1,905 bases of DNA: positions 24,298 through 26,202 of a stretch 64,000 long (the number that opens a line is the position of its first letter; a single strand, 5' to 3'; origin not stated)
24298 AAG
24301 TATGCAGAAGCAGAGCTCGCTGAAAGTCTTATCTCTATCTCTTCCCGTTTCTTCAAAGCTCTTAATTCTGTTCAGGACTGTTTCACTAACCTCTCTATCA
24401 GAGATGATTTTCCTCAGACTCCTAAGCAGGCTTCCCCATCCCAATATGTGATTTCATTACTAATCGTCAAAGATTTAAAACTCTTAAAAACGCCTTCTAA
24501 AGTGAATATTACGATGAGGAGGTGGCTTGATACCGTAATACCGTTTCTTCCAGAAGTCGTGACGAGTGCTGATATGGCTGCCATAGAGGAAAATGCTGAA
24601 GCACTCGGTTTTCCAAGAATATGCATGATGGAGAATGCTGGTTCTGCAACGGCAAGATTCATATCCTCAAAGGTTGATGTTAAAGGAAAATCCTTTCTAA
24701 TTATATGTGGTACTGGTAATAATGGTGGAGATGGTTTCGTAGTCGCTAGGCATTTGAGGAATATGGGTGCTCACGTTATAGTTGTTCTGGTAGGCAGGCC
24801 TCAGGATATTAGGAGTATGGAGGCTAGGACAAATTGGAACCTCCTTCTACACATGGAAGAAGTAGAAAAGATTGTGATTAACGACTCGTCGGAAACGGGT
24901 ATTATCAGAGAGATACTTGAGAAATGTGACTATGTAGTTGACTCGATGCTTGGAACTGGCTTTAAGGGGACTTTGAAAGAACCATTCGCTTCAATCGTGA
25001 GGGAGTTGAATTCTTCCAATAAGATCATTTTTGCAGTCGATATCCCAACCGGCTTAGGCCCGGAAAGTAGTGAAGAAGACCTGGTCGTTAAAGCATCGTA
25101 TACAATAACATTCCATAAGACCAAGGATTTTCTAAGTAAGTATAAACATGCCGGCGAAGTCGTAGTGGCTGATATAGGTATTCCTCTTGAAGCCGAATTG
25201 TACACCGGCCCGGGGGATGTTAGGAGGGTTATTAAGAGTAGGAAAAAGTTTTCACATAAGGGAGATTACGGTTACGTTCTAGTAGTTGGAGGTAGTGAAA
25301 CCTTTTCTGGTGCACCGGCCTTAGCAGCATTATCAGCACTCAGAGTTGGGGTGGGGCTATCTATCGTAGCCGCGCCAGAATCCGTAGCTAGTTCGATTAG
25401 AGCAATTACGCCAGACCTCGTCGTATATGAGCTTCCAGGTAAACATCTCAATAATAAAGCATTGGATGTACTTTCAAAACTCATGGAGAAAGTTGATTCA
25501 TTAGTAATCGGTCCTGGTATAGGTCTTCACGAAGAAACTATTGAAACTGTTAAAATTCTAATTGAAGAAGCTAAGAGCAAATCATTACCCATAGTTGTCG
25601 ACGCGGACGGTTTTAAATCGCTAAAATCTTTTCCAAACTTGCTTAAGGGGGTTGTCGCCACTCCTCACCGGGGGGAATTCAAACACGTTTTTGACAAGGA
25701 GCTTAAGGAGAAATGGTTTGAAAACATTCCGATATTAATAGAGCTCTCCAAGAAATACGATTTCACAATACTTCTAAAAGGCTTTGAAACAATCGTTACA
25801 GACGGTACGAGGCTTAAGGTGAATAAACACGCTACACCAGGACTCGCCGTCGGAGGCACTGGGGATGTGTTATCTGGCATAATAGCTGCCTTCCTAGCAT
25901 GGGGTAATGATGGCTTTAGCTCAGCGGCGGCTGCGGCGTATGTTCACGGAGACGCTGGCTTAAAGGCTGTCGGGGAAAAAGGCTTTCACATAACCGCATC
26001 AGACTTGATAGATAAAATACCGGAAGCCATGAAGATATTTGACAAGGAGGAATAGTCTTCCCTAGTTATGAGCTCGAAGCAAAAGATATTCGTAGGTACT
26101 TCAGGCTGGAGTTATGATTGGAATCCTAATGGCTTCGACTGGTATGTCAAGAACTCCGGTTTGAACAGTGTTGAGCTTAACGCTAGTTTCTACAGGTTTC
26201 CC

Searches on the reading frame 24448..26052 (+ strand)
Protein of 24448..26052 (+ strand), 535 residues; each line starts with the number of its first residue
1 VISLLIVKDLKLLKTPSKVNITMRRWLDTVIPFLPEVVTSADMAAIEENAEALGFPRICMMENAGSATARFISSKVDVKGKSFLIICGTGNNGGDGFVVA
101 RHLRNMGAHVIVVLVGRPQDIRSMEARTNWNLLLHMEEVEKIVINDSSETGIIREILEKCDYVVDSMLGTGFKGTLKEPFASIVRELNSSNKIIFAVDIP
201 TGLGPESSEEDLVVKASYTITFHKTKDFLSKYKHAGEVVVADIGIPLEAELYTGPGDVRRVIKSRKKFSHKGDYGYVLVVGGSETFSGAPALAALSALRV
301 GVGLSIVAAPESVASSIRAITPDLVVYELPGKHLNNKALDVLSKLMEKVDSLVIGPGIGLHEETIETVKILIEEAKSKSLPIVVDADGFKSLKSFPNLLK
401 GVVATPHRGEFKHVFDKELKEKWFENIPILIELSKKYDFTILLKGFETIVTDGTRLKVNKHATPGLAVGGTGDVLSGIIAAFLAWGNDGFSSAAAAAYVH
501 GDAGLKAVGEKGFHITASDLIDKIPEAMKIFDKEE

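Call 80: search_protein_families(library=pfam, proteins=[window:24448-26052:+], max_evalue=0.00001)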
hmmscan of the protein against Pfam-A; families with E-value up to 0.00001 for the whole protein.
window:24448-26052:+ (535 aa): 3 families
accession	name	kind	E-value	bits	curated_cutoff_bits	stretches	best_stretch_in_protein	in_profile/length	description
PF01256.23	Carb_kinase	-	4.1e-51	174.2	27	1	277-525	1-241/242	NAD(P)H-hydrate dehydratase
PF03853.21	YjeF_N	-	2.4e-43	148.5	24.9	1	60-226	4-167/169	YjeF-related protein N-terminus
PF02110.20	HK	-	2.4e-07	30.8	27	0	344-511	45-226/247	Hydroxyethylthiazole kinase family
